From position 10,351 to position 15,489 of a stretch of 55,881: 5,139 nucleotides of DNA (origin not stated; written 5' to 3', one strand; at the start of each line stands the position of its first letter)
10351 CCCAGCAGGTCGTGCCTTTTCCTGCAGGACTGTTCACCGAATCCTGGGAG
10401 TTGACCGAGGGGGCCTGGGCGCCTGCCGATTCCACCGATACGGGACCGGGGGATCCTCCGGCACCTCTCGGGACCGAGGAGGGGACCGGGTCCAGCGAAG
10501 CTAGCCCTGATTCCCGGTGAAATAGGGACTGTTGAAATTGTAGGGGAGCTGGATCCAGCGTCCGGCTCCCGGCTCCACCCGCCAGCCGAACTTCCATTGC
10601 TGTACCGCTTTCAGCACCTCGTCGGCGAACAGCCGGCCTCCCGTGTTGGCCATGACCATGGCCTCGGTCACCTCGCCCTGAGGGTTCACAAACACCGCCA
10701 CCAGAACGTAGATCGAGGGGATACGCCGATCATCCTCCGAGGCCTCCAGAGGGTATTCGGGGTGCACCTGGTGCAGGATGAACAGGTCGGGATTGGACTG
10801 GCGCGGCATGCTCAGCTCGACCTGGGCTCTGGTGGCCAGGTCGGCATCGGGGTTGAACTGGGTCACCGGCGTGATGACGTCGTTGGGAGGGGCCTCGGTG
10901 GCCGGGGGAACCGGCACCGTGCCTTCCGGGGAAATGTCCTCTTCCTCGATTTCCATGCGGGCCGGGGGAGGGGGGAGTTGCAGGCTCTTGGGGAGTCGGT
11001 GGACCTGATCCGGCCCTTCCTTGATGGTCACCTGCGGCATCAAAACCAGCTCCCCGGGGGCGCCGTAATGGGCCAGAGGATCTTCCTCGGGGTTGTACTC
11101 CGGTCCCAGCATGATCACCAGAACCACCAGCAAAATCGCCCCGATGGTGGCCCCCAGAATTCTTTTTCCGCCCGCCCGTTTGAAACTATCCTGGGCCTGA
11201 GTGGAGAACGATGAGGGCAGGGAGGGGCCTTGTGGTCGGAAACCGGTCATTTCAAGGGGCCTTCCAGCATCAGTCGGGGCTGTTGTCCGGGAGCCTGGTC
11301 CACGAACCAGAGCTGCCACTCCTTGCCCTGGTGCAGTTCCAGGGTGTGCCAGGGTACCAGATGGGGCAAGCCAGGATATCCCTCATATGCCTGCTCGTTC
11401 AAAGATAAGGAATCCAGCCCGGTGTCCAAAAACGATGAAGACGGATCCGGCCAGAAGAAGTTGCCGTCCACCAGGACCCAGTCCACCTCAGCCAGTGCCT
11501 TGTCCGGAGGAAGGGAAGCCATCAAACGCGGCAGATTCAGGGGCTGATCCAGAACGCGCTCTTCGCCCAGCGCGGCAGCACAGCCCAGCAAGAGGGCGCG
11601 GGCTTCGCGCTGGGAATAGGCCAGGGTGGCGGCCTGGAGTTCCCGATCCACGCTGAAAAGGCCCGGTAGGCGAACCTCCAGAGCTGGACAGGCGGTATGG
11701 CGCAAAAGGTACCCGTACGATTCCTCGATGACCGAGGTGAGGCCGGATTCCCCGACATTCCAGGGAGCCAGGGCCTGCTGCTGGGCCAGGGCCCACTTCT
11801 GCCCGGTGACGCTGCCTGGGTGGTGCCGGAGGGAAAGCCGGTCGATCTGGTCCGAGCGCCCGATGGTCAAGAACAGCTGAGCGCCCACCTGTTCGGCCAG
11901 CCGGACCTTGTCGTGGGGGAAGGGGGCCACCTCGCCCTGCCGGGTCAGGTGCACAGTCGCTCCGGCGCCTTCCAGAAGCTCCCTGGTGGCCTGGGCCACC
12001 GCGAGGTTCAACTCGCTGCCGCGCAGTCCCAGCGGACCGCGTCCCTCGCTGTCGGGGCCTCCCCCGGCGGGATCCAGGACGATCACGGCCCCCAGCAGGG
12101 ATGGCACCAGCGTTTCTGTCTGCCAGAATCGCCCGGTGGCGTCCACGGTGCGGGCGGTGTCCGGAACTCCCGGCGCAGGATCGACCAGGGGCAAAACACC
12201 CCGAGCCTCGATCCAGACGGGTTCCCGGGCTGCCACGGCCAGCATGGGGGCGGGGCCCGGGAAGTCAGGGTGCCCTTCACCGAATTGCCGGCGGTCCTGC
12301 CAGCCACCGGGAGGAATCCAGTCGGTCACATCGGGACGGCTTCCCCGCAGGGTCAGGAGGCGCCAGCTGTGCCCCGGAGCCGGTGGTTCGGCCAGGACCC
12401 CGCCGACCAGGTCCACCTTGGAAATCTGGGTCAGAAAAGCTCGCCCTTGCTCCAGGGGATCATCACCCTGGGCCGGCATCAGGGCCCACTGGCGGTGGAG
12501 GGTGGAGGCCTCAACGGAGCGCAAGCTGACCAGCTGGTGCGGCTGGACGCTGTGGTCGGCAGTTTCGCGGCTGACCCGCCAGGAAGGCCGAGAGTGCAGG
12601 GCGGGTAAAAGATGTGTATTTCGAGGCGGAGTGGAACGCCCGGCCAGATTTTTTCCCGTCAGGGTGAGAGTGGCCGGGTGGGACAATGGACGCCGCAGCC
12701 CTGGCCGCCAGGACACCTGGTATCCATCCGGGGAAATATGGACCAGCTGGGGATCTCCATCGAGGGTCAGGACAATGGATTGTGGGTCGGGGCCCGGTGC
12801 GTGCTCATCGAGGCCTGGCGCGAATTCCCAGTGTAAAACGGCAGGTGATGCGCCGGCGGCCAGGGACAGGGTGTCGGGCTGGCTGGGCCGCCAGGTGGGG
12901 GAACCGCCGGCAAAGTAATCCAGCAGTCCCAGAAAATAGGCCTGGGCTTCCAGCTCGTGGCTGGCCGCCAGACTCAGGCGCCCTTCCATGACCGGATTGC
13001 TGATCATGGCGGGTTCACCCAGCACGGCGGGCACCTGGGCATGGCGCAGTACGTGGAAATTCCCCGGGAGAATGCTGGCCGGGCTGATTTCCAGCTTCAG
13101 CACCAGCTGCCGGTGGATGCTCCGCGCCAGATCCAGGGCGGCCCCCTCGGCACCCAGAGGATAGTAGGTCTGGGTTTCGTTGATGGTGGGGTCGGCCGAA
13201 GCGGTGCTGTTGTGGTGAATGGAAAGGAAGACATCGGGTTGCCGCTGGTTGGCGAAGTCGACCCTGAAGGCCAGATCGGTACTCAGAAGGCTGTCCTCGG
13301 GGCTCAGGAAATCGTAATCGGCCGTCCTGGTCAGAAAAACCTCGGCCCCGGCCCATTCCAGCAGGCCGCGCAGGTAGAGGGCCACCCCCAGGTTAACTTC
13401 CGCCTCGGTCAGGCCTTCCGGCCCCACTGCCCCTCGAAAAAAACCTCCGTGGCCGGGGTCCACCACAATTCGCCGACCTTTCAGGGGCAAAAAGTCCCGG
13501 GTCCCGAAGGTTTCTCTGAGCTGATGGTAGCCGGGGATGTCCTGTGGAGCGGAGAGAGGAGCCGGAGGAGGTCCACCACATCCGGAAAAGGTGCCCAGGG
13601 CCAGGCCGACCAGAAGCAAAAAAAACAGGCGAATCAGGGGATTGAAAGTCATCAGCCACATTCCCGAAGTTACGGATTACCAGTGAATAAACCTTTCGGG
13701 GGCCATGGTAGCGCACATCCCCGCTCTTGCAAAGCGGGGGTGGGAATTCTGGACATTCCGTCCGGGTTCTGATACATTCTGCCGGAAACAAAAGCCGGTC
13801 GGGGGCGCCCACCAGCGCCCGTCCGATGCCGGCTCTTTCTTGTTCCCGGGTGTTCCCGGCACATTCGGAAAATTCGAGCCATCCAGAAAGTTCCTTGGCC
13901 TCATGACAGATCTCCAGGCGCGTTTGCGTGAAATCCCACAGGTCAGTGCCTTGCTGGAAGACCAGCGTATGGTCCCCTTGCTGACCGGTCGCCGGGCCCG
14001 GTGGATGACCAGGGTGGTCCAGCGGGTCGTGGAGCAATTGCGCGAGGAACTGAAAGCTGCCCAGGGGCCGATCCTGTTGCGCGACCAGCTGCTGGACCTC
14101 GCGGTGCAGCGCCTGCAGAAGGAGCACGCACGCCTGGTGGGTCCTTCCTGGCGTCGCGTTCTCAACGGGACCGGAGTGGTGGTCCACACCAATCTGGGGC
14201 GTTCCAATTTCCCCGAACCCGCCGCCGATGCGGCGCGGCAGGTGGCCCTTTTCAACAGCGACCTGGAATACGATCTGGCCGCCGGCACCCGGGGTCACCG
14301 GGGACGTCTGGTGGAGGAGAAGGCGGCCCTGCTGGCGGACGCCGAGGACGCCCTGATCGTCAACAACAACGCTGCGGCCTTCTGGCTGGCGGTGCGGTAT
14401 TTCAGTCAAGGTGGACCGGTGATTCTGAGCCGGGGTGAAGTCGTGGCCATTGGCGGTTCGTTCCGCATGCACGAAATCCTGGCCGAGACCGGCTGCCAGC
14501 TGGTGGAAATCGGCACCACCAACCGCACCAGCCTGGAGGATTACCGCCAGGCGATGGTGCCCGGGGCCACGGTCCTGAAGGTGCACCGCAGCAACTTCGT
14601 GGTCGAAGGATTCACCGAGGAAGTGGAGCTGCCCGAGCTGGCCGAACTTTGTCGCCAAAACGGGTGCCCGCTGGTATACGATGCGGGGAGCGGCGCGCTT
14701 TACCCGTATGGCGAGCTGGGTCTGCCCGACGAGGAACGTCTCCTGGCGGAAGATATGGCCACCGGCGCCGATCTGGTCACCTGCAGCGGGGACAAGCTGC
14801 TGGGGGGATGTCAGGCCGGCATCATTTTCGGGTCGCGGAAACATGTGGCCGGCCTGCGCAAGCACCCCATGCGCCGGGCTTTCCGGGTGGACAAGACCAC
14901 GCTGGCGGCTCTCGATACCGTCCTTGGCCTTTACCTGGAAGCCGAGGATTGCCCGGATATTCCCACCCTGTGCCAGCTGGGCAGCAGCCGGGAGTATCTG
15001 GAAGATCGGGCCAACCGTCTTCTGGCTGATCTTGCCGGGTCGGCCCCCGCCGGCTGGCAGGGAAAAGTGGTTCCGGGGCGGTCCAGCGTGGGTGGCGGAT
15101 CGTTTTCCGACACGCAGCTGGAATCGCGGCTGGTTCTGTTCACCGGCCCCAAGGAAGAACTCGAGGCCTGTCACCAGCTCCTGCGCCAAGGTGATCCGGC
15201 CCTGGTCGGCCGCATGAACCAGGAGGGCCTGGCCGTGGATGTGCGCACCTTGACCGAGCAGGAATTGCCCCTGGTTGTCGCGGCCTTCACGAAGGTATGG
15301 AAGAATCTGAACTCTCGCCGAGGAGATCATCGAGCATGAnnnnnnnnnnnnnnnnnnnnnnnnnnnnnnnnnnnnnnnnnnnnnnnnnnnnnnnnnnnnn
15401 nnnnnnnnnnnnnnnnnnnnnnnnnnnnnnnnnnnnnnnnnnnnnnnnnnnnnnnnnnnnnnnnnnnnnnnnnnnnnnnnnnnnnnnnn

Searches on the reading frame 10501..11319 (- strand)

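Call 22: search_protein_families(library=pfam, proteins=[window:10501-11319:-], max_evalue=0.0001)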
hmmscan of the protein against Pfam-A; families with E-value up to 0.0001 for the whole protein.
window:10501-11319:- (272 aa): 1 family
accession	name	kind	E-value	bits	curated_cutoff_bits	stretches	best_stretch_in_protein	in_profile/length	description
PF03544.19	TonB_C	-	2e-07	31.8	24.6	1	186-263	2-78/79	Gram-negative bacterial TonB protein C-terminal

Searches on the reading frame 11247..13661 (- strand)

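Call 22: search_protein_families(library=pfam, proteins=[window:11247-13661:-], max_evalue=0.0001)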
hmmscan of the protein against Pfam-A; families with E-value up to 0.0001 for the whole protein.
window:11247-13661:- (804 aa): 1 family
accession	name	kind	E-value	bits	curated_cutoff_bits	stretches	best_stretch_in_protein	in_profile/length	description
PF01520.23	Amidase_3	-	2e-42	145.6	27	2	65-246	1-172/174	N-acetylmuramoyl-L-alanine amidase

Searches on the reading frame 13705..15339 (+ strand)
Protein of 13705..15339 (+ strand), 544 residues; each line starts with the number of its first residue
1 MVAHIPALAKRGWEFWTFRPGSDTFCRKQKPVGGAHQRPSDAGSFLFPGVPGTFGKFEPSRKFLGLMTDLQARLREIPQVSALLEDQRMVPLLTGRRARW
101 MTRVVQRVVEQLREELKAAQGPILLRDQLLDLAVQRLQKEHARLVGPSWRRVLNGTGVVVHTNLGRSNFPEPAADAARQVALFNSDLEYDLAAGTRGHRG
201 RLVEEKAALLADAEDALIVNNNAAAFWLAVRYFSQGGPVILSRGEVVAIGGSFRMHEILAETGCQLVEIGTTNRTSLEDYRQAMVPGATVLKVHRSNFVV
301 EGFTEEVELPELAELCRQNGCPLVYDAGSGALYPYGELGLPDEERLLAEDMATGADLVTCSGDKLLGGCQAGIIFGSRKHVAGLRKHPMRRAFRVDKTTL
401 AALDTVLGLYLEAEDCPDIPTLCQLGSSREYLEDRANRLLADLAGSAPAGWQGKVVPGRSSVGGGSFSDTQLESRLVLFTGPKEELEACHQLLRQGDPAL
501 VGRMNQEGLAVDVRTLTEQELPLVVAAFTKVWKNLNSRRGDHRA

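Call 23: search_protein_families(library=pfam, proteins=[window:13705-15339:+], max_evalue=0.0001)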
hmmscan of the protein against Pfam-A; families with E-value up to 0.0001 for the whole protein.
window:13705-15339:+ (544 aa): 1 family
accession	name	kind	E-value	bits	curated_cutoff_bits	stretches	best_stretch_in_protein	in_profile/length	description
PF03841.19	SelA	-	3e-112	375.8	22.8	1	152-516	1-366/367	L-seryl-tRNA selenium transferase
